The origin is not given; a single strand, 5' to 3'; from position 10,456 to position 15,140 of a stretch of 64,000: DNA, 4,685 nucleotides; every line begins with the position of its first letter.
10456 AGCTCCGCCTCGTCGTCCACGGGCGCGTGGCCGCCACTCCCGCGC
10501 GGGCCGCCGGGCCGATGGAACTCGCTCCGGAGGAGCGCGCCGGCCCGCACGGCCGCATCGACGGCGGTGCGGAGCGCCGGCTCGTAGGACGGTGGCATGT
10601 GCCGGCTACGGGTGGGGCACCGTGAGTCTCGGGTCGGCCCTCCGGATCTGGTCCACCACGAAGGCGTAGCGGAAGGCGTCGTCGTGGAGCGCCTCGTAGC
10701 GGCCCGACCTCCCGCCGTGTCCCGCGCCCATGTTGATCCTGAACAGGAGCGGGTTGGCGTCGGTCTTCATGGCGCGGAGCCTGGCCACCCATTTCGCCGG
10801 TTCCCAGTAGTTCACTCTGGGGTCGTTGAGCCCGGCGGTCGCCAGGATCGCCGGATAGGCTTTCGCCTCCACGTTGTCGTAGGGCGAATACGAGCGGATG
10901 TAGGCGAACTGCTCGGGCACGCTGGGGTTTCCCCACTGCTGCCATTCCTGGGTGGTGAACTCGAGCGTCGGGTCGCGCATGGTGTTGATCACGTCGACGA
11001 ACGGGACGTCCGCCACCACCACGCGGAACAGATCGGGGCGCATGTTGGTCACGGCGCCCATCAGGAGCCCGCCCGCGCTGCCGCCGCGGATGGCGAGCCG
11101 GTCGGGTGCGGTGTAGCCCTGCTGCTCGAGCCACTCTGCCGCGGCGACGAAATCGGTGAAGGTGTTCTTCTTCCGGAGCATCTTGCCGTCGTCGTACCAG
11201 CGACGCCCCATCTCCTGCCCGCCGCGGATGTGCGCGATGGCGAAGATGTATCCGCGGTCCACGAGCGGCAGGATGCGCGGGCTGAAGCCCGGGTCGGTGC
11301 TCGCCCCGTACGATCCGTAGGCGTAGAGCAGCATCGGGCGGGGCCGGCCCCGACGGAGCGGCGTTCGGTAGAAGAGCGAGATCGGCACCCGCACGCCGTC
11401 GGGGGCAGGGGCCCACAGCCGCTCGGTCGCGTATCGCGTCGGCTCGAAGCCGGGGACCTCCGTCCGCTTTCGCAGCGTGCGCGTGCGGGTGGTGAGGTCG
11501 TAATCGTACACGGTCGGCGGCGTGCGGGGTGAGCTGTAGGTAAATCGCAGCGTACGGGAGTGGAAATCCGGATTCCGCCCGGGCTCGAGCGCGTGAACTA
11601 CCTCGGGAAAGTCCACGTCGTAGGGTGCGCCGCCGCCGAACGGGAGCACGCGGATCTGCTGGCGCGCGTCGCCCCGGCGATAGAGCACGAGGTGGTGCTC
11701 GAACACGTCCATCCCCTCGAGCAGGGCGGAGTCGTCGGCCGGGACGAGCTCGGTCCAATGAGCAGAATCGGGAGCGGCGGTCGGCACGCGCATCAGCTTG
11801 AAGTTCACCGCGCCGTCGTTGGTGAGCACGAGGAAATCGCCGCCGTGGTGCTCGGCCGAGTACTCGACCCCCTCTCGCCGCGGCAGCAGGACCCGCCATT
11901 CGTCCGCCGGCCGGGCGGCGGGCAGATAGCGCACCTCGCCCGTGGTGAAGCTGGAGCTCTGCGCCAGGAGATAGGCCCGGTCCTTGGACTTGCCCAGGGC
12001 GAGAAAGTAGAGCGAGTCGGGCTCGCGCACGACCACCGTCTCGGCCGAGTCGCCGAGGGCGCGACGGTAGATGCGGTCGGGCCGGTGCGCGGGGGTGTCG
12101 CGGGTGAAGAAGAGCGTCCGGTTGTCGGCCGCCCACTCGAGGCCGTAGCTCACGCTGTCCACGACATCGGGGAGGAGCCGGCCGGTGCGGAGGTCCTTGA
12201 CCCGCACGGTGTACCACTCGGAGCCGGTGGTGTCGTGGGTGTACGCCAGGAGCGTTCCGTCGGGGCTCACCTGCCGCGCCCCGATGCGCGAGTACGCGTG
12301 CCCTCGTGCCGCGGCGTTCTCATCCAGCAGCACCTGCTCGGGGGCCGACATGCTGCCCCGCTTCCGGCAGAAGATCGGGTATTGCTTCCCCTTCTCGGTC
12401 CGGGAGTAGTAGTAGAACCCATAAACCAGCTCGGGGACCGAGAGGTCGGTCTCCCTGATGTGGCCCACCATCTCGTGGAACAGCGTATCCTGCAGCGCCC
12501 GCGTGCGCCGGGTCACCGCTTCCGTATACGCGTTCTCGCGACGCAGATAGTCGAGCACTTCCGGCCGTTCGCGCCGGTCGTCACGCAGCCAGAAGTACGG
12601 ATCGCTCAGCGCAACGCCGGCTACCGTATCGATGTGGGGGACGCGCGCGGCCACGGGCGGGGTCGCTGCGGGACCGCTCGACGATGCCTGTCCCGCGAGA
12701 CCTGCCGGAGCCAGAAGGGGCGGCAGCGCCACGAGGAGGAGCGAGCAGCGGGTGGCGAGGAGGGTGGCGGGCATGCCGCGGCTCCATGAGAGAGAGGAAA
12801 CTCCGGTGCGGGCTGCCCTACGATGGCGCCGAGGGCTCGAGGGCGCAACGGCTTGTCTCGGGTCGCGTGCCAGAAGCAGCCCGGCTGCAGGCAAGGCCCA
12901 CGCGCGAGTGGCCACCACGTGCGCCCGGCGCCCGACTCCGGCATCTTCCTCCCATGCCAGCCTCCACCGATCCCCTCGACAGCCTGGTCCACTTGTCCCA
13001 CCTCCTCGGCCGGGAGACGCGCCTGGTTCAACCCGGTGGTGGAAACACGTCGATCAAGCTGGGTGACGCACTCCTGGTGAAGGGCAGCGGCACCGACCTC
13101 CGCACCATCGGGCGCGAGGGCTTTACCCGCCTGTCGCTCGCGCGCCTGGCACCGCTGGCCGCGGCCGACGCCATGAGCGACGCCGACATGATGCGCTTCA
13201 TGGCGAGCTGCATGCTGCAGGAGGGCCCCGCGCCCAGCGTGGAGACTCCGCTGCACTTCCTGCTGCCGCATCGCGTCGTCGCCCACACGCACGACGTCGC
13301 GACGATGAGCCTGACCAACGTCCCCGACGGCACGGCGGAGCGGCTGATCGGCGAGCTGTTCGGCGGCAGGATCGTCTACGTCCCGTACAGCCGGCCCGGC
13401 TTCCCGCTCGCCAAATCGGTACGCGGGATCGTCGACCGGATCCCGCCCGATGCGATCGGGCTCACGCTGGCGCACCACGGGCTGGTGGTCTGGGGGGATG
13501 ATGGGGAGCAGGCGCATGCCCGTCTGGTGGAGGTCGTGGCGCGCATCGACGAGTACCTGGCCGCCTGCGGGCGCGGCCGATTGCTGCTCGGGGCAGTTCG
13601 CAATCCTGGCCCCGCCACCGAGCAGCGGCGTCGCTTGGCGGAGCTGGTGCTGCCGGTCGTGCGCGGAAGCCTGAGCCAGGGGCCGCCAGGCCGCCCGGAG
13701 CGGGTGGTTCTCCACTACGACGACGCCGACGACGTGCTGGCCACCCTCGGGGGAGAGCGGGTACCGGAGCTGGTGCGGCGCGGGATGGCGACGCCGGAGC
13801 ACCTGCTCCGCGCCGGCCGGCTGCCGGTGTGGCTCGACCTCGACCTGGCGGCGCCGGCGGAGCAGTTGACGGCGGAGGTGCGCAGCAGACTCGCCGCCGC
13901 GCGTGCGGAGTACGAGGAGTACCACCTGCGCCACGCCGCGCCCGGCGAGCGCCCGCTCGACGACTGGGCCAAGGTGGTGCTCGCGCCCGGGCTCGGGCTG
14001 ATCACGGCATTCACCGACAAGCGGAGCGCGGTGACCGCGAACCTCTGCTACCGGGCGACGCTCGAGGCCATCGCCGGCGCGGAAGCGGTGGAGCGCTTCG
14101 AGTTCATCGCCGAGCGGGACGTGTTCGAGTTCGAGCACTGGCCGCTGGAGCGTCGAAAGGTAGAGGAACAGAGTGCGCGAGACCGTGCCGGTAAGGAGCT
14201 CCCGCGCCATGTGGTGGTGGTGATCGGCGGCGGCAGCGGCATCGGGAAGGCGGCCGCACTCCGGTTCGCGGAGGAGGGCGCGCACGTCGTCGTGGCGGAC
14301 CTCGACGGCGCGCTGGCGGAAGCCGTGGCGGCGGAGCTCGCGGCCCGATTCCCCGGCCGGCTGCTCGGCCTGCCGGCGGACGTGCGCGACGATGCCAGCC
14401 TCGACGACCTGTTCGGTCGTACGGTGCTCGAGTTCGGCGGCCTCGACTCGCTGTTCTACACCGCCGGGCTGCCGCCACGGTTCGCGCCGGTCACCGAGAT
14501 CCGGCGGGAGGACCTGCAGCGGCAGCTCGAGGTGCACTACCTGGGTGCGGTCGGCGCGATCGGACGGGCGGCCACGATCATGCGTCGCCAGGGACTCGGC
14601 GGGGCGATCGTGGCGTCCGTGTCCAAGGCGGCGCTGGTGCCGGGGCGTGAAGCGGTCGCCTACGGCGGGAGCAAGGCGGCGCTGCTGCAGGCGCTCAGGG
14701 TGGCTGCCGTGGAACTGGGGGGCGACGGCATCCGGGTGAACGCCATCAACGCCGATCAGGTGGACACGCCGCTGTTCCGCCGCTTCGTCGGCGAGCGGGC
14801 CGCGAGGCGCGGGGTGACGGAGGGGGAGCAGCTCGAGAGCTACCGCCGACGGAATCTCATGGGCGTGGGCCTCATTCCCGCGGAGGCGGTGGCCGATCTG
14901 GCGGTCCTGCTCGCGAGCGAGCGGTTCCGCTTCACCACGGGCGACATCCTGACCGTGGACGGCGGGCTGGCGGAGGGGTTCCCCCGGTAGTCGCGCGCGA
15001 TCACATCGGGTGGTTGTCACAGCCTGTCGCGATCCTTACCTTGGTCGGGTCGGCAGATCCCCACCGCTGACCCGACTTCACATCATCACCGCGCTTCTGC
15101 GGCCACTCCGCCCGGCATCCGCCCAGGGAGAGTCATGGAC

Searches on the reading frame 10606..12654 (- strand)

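Call 59: search_protein_families(library=pfam, proteins=[window:10606-12654:-], max_evalue=0.0001)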
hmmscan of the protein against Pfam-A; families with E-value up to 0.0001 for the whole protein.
window:10606-12654:- (682 aa): 3 families
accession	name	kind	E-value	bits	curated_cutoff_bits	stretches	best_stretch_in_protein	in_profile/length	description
PF02897.21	Peptidase_S9_N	-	3e-103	346.2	24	1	3-396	4-412/414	Prolyl oligopeptidase, N-terminal beta-propeller domain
PF00326.27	Peptidase_S9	-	2.7e-67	226.8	22.6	1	456-670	2-210/213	Prolyl oligopeptidase family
PF02129.25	Peptidase_S15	-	7.2e-09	36.1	23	1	419-560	1-138/262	X-Pro dipeptidyl-peptidase (S15 family)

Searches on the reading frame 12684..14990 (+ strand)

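Call 7: search_protein_families(library=pfam, proteins=[window:12684-14990:+], max_evalue=0.01)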
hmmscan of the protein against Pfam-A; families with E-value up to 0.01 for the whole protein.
window:12684-14990:+ (768 aa): 3 families
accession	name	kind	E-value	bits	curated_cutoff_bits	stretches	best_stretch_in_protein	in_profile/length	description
PF13561.12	adh_short_C2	-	4.6e-46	157.7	27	1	518-762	6-235/236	Enoyl-(Acyl carrier protein) reductase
PF00106.31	adh_short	-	9.8e-36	123.5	26.6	1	510-699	2-188/195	short chain dehydrogenase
PF00596.27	Aldolase_II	-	5.8e-18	65.9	22.2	1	101-285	3-176/183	Class II Aldolase and Adducin N-terminal domain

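Call 8: search_protein_families(library=ncbifam, proteins=[window:12684-14990:+], max_evalue=0.01)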
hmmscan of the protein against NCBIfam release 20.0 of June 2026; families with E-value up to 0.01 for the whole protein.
window:12684-14990:+ (768 aa): 230 families (the best 25 are shown)
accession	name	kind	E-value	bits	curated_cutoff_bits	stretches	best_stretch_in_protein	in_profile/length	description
TIGR02632.1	RhaD_aldol-ADH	equivalog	2.3e-140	469.1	567.75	1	99-768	2-676/676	bifunctional rhamnulose-1-phosphate aldolase/short-chain dehydrogenase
NF006190.0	PRK08324.1-4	equivalog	2.4e-137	458.9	1014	1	94-768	14-689/689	bifunctional aldolase/short-chain dehydrogenase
NF006195.0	PRK08324.2-3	equivalog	1e-132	443.7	931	1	99-768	26-678/678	bifunctional aldolase/short-chain dehydrogenase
NF006189.0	PRK08324.1-3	equivalog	1.7e-125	420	634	1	93-768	20-701/701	bifunctional rhamnulose-1-phosphate aldolase/short-chain dehydrogenase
NF006192.0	PRK08324.1-6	equivalog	8.3e-123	411.2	639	1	105-761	33-678/685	bifunctional aldolase/short-chain dehydrogenase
NF006194.0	PRK08324.2-2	equivalog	7.7e-116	388.4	686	1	96-768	22-703/703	bifunctional aldolase/short-chain dehydrogenase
NF006196.0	PRK08324.2-4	equivalog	3.9e-107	359.2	831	1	94-761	13-652/657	bifunctional aldolase/short-chain dehydrogenase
NF006188.0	PRK08324.1-1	equivalog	2e-105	353.6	1152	1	96-768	5-679/679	bifunctional aldolase/short-chain dehydrogenase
NF006193.0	PRK08324.2-1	subfamily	9.9e-101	338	1213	1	98-761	27-698/705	bifunctional aldolase/short-chain dehydrogenase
NF006191.0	PRK08324.1-5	equivalog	2.9e-100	336.6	1240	1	96-768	26-706/706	bifunctional aldolase/short-chain dehydrogenase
NF006197.0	PRK08324.2-5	equivalog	1.7e-46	158.8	627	1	95-537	14-450/583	bifunctional aldolase/short-chain dehydrogenase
NF005559.1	PRK07231.1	subfamily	7e-46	156.7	215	1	508-762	4-247/249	glucose 1-dehydrogenase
NF004791.0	PRK06138.1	equivalog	5.2e-43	147.2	312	1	506-763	3-250/252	SDR family oxidoreductase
TIGR03971.1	SDR_subfam_1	subfamily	1.7e-39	135.8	300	1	509-762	4-268/271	mycofactocin-coupled SDR family oxidoreductase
NF005909.0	PRK07890.1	subfamily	7.6e-35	120.4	258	1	506-761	5-256/260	short chain dehydrogenase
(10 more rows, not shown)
